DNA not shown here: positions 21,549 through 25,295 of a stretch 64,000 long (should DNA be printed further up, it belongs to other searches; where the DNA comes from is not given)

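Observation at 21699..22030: RND permease with a fused C-terminal winged-helix-like domain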

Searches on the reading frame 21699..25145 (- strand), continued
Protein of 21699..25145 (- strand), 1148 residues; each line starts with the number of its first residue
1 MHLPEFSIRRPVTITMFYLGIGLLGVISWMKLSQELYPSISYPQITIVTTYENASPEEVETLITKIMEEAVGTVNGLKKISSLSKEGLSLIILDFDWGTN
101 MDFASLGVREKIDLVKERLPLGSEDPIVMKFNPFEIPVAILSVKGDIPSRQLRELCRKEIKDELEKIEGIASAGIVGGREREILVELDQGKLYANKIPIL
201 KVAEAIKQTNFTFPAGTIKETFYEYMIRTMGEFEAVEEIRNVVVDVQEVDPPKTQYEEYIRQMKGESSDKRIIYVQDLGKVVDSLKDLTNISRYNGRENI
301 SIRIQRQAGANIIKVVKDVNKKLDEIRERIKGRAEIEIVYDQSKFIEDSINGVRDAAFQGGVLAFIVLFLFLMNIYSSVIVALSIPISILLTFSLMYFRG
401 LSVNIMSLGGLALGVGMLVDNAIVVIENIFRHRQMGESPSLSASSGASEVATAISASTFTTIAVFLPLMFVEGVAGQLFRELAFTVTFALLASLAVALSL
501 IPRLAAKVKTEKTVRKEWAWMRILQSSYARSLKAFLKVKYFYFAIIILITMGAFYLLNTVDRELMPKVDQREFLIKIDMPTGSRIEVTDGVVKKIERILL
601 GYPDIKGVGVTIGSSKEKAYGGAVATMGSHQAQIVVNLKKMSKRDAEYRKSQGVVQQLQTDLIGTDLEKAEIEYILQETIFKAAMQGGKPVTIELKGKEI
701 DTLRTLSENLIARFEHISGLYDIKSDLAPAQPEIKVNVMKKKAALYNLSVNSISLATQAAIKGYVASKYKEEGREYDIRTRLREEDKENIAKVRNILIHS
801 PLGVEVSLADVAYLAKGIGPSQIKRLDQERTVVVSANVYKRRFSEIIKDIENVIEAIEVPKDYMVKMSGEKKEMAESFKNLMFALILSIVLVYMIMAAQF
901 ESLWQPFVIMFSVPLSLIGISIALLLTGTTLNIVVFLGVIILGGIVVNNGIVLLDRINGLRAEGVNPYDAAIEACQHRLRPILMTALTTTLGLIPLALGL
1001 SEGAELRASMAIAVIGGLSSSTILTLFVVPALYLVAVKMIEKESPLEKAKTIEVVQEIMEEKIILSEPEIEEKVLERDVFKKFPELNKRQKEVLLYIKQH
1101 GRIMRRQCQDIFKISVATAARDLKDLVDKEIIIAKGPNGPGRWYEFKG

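Call 10: find_homologous_proteins(query=window:21702-25145:-, max_evalue=1e-10)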
Query window:21702-25145:- (1148 aa): 7991 proteins with E <= 1e-10 among 8000 candidates; the best 120 are listed.
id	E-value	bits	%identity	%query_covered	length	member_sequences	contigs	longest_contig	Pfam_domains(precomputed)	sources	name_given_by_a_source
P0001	0.0e+0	2459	100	100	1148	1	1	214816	PF03176.22,PF00873.26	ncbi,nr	ncbi:MAG: efflux RND transporter permease subunit [Candidatus Saelkia tenebricola]|nr:efflux RND tra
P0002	0.0e+0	2082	84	100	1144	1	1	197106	PF03176.22,PF08220.19,PF00873.26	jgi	-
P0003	0.0e+0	1868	73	100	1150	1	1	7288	PF08279.19,PF03176.22,PF08220.19,PF00873.26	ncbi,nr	ncbi:MAG: efflux RND transporter permease subunit [Candidatus Omnitrophica bacterium]|nr:efflux RND 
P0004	0.0e+0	1865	74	100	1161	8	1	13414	PF03176.22,PF08220.19,PF00873.26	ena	-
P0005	0.0e+0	1843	73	100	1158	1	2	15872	PF08279.19,PF03176.22,PF08220.19,PF00873.26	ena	-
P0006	0.0e+0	1841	73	100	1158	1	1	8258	PF08279.19,PF03176.22,PF08220.19,PF00873.26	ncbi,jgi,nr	ncbi:MAG TPA: DeoR family transcriptional regulator [Candidatus Omnitrophica bacterium]|nr:DeoR fami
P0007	0.0e+0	1834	73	100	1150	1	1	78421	PF03176.22,PF08220.19,PF00873.26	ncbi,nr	ncbi:MAG: efflux RND transporter permease subunit [Candidatus Kaelpia imicola]|nr:efflux RND transpo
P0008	0.0e+0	1833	74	100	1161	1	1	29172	PF08279.19,PF03176.22,PF08220.19,PF00873.26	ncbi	-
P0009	0.0e+0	1830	73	100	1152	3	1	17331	PF03176.22,PF08220.19,PF00873.26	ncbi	-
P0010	0.0e+0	1829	73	100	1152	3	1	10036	PF13412.13,PF08279.19,PF03176.22,PF08220.19,PF00873.26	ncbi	-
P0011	0.0e+0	1828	73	100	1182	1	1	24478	PF03176.22,PF08220.19,PF00873.26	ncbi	-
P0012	0.0e+0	1815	72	100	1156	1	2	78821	PF03176.22,PF08220.19,PF00873.26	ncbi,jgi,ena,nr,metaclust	ncbi:MAG: efflux RND transporter permease subunit [Candidatus Kaelpia aquatica]|nr:efflux RND transp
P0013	0.0e+0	1682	67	100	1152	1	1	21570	PF13412.13,PF08279.19,PF03176.22,PF08220.19,PF00873.26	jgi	jgi:HAE1 family hydrophobic/amphiphilic exporter-1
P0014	0.0e+0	1665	67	100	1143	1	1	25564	PF13412.13,PF03176.22,PF08220.19,PF00873.26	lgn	-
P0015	0.0e+0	1384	56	100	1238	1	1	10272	PF03176.22,PF02355.23,PF00873.26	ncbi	-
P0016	0.0e+0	1378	56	100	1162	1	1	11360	PF03176.22,PF00873.26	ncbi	-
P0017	0.0e+0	1368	54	100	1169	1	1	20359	PF13412.13,PF03176.22,PF00873.26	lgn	-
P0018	0.0e+0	1355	54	100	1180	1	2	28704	PF03176.22,PF00873.26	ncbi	-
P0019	0.0e+0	1354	54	100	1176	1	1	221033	PF03176.22,PF00873.26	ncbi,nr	ncbi:MAG: efflux RND transporter permease subunit [Candidatus Omnitrophica bacterium]|nr:efflux RND 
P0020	0.0e+0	1354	54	100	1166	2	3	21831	PF03176.22,PF00873.26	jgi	-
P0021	0.0e+0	1337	54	100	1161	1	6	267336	PF03176.22,PF00873.26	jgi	-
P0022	0.0e+0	1331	57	91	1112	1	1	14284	PF03176.22,PF02355.23,PF00873.26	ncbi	ncbi:MAG: efflux RND transporter permease subunit [Candidatus Omnitrophota bacterium]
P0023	0.0e+0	1299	52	100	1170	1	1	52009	PF03176.22,PF00873.26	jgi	jgi:HAE1 family hydrophobic/amphiphilic exporter-1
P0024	0.0e+0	1283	54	100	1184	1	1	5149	PF03176.22,PF00873.26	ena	-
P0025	0.0e+0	1283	53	100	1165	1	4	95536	PF03176.22,PF08220.19,PF00873.26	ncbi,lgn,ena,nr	ncbi:MAG: efflux RND transporter permease subunit [Candidatus Omnitrophica bacterium]|nr:efflux RND 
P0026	0.0e+0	1277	56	91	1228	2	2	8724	PF03176.22,PF02355.23,PF08220.19,PF00873.26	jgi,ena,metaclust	metaclust:\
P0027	0.0e+0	1275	53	100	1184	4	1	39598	PF03176.22,PF08220.19,PF00873.26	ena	-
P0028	0.0e+0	1268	52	100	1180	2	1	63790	PF03176.22,PF08220.19,PF00873.26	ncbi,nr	ncbi:MAG: efflux RND transporter permease subunit [Candidatus Omnitrophica bacterium]|nr:efflux RND 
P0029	0.0e+0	1268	53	100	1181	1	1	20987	PF03176.22,PF08220.19,PF00873.26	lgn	-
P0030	0.0e+0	1267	55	91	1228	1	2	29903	PF03176.22,PF02355.23,PF08220.19,PF00873.26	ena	-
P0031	0.0e+0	1266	54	91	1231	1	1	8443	PF13412.13,PF03176.22,PF08220.19,PF00873.26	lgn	-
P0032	0.0e+0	1264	53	100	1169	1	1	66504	PF03176.22,PF02355.23,PF00873.26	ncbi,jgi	ncbi:MAG: efflux RND transporter permease subunit [Candidatus Omnitrophota bacterium]|jgi:HAE1 famil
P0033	0.0e+0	1264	54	90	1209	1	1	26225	PF13412.13,PF03176.22,PF00873.26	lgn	-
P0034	0.0e+0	1263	52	100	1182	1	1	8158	PF03176.22,PF08220.19,PF00873.26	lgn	-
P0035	0.0e+0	1263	52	100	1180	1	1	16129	PF02355.23,PF00873.26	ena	-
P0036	0.0e+0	1263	52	100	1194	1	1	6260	PF03176.22,PF08220.19,PF00873.26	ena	-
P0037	0.0e+0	1261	53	100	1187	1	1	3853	PF03176.22,PF08220.19,PF00873.26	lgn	-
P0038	0.0e+0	1261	52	100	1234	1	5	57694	PF03176.22,PF08220.19,PF00873.26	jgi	-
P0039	0.0e+0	1260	52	100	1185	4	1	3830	PF03176.22,PF02355.23,PF08220.19,PF00873.26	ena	-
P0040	0.0e+0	1260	52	100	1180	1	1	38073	PF03176.22,PF08220.19,PF00873.26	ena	-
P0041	0.0e+0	1258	52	100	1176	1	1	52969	PF03176.22,PF02355.23,PF08220.19,PF00873.26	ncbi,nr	ncbi:MAG: efflux RND transporter permease subunit [Candidatus Omnitrophica bacterium]|nr:efflux RND 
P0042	0.0e+0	1258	52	100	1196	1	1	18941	PF03176.22,PF08220.19,PF00873.26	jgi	-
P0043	0.0e+0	1254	52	100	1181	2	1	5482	PF03176.22,PF08220.19,PF00873.26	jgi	-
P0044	0.0e+0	1254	51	100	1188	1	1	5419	PF03176.22,PF00873.26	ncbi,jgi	jgi:HAE1 family hydrophobic/amphiphilic exporter-1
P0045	0.0e+0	1253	51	100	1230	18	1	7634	PF03176.22,PF02355.23,PF08220.19,PF00873.26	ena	-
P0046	0.0e+0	1253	51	100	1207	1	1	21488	PF03176.22,PF08220.19,PF00873.26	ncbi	ncbi:efflux RND transporter permease subunit [Candidatus Omnitrophota bacterium]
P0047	0.0e+0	1252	50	100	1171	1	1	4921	PF03176.22,PF02355.23,PF08220.19,PF00873.26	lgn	-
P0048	0.0e+0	1252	52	99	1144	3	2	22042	PF03176.22,PF08220.19,PF00873.26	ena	-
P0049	0.0e+0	1250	53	100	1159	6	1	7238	PF03176.22,PF00873.26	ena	-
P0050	0.0e+0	1249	52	100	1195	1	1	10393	PF03176.22,PF02355.23,PF08220.19,PF00873.26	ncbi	-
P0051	0.0e+0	1247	51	100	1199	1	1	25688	PF03176.22,PF02355.23,PF08220.19,PF00873.26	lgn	-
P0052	0.0e+0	1247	52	100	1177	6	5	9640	PF03176.22,PF02355.23,PF08220.19,PF00873.26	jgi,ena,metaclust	metaclust:\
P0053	0.0e+0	1246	54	92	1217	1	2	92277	PF03176.22,PF08220.19,PF00873.26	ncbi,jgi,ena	-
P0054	0.0e+0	1243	51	100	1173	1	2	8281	PF03176.22,PF00873.26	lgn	-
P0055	0.0e+0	1241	52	100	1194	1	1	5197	PF03176.22,PF00873.26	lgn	-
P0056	0.0e+0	1240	52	100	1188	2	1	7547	PF03176.22,PF02355.23,PF00873.26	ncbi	-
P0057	0.0e+0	1239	52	100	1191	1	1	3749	PF02355.23,PF00873.26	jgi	jgi:hydrophobic/amphiphilic exporter-1 (mainly G- bacteria), HAE1 family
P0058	0.0e+0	1239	52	100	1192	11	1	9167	PF03176.22,PF02355.23,PF00873.26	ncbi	-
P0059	0.0e+0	1239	52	100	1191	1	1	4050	PF03176.22,PF02355.23,PF00873.26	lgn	-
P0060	0.0e+0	1238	50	100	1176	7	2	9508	PF03176.22,PF02355.23,PF08220.19,PF00873.26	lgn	-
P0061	0.0e+0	1238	53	91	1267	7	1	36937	PF03176.22,PF02355.23,PF08220.19,PF00873.26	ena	-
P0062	0.0e+0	1238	52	100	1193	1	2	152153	PF03176.22,PF02355.23,PF08220.19,PF00873.26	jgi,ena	-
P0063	0.0e+0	1238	52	100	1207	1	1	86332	PF03176.22,PF00873.26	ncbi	ncbi:efflux RND transporter permease subunit [Candidatus Omnitrophota bacterium]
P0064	0.0e+0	1237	52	100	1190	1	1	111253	PF03176.22,PF02355.23,PF00873.26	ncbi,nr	ncbi:MAG: efflux RND transporter permease subunit [Candidatus Omnitrophota bacterium]|nr:efflux RND 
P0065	0.0e+0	1237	50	100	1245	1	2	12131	PF03176.22,PF08220.19,PF00873.26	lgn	-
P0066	0.0e+0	1237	51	100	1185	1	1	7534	PF03176.22,PF02355.23,PF00873.26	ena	-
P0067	0.0e+0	1237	51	100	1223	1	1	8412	PF03176.22,PF02355.23,PF08220.19,PF00873.26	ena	-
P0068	0.0e+0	1235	51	100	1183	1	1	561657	PF03176.22,PF02355.23,PF08220.19,PF00873.26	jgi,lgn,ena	-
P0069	0.0e+0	1235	50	100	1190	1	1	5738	PF03176.22,PF02355.23,PF00873.26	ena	-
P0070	0.0e+0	1234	53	91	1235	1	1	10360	PF03176.22,PF00873.26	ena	-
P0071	0.0e+0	1233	56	90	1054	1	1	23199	PF03176.22,PF00873.26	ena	-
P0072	0.0e+0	1233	51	100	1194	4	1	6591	PF03176.22,PF02355.23,PF00873.26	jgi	jgi:HAE1 family hydrophobic/amphiphilic exporter-1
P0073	0.0e+0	1233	52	100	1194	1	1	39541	PF03176.22,PF08220.19,PF00873.26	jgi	-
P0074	0.0e+0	1233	52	100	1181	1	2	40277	PF03176.22,PF02355.23,PF08220.19,PF00873.26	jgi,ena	-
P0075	0.0e+0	1232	50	100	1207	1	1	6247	PF03176.22,PF00873.26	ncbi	-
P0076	0.0e+0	1232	50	100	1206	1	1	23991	PF03176.22,PF00873.26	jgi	jgi:HAE1 family hydrophobic/amphiphilic exporter-1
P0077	0.0e+0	1231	52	99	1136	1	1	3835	PF03176.22,PF08220.19,PF00873.26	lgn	-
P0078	0.0e+0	1231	53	99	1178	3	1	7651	PF03176.22,PF00873.26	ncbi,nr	ncbi:MAG: efflux RND transporter permease subunit [Candidatus Omnitrophica bacterium]|nr:efflux RND 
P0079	0.0e+0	1230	54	91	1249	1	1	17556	PF03176.22,PF08220.19,PF00873.26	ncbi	ncbi:MAG: efflux RND transporter permease subunit [Candidatus Omnitrophota bacterium]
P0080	0.0e+0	1229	54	89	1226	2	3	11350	PF03176.22,PF02355.23,PF00873.26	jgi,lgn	-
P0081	0.0e+0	1228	51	100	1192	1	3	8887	PF03176.22,PF02355.23,PF00873.26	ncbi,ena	-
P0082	0.0e+0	1228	51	95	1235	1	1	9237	PF03176.22,PF00873.26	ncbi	-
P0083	0.0e+0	1228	52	100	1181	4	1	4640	PF03176.22,PF02355.23,PF00873.26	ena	-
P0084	0.0e+0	1228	51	100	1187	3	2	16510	PF03176.22,PF02355.23,PF00873.26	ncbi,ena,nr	ncbi:MAG: hypothetical protein AUJ70_04985 [Candidatus Omnitrophica bacterium CG1_02_40_15]|nr:MAG: 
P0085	0.0e+0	1228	51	100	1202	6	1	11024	PF03176.22,PF02355.23,PF08220.19,PF00873.26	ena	-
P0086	0.0e+0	1227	53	90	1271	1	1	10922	PF03176.22,PF00873.26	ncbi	-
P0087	0.0e+0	1227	52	98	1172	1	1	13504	PF03176.22,PF02355.23,PF08220.19,PF00873.26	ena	-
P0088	0.0e+0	1226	50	100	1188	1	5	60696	PF03176.22,PF00873.26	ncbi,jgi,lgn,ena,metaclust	metaclust:\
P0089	0.0e+0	1225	51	100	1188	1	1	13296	PF03176.22,PF08220.19,PF00873.26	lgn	-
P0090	0.0e+0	1222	50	100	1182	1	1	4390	PF03176.22,PF00873.26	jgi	jgi:HAE1 family hydrophobic/amphiphilic exporter-1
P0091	0.0e+0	1222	50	100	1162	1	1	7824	PF03176.22,PF00873.26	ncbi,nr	ncbi:MAG: efflux RND transporter permease subunit [Candidatus Omnitrophota bacterium]|nr:efflux RND 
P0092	0.0e+0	1221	51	100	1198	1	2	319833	PF03176.22,PF02355.23,PF08220.19,PF00873.26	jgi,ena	-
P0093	0.0e+0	1221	53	90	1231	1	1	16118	PF03176.22,PF08220.19,PF00873.26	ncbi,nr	ncbi:MAG: efflux RND transporter permease subunit [Candidatus Omnitrophica bacterium]|nr:efflux RND 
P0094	0.0e+0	1221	49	100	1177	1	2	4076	PF03176.22,PF02355.23,PF00873.26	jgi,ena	-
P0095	0.0e+0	1221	51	100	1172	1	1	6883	PF03176.22,PF02355.23,PF00873.26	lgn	-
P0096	0.0e+0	1220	50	100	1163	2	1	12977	PF03176.22,PF02355.23,PF08220.19,PF13545.13,PF00873.26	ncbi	-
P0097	0.0e+0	1220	50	100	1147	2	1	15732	PF03176.22,PF08220.19,PF00873.26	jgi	-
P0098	0.0e+0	1219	51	100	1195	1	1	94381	PF03176.22,PF02355.23,PF00873.26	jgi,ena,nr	nr:efflux RND transporter permease subunit [Candidatus Omnitrophota bacterium]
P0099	0.0e+0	1219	50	100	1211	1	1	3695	PF03176.22,PF00873.26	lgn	-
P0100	0.0e+0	1215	49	100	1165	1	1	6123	PF03176.22,PF00873.26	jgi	jgi:HAE1 family hydrophobic/amphiphilic exporter-1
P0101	0.0e+0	1215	51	100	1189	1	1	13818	PF03176.22,PF00873.26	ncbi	ncbi:efflux RND transporter permease subunit [Candidatus Omnitrophota bacterium]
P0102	0.0e+0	1214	50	100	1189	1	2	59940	PF02355.23,PF08220.19,PF00873.26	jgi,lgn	-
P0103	0.0e+0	1213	50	100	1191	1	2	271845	PF03176.22,PF02355.23,PF00873.26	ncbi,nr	ncbi:MAG: efflux RND transporter permease subunit [Candidatus Omnitrophica bacterium]|nr:efflux RND 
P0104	0.0e+0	1212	50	100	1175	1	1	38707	PF03176.22,PF02355.23,PF00873.26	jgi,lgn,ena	-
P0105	0.0e+0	1212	51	100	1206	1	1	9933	PF03176.22,PF02355.23,PF00873.26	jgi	jgi:HAE1 family hydrophobic/amphiphilic exporter-1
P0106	0.0e+0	1212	50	100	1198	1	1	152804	PF03176.22,PF00873.26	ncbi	ncbi:MAG: efflux RND transporter permease subunit [Candidatus Omnitrophota bacterium]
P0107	0.0e+0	1211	51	98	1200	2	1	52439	PF03176.22,PF02355.23,PF00873.26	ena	-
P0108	0.0e+0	1211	50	100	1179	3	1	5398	PF03176.22,PF02355.23,PF00873.26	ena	-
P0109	0.0e+0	1209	50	100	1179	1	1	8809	PF03176.22,PF02355.23,PF08220.19,PF00873.26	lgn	-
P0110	0.0e+0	1209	54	91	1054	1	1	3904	PF03176.22,PF00873.26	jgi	jgi:HAE1 family hydrophobic/amphiphilic exporter-1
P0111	0.0e+0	1208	49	100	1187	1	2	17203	PF03176.22,PF00873.26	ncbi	ncbi:MAG: efflux RND transporter permease subunit [bacterium]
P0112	0.0e+0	1208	51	100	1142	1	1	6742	PF03176.22,PF02355.23,PF00873.26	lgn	-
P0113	0.0e+0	1207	49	100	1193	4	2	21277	PF03176.22,PF00873.26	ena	-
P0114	0.0e+0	1207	49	100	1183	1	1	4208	PF03176.22,PF02355.23,PF08220.19,PF00873.26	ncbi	-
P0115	0.0e+0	1205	49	100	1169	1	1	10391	PF03176.22,PF08220.19,PF00873.26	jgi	-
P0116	0.0e+0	1205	49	100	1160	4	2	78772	PF03176.22,PF08220.19,PF00873.26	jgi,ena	-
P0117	0.0e+0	1204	49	100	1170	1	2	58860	PF03176.22,PF00873.26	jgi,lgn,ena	-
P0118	0.0e+0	1204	55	91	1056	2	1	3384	PF03176.22,PF02355.23,PF00873.26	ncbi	ncbi:MAG: efflux RND transporter permease subunit, partial [Candidatus Omnitrophota bacterium]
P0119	0.0e+0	1204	49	100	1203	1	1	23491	PF03176.22,PF02355.23,PF08220.19,PF00873.26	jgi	-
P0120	0.0e+0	1203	50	100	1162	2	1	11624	PF03176.22,PF08220.19,PF00873.26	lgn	-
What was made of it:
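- On DeoR-family transcriptional regulator (full-length): The NCBI name 'DeoR family transcriptional regulator' on homologue P0006 is a misnomer (call 10).
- The source is a metagenome-assembled genome (call 10).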
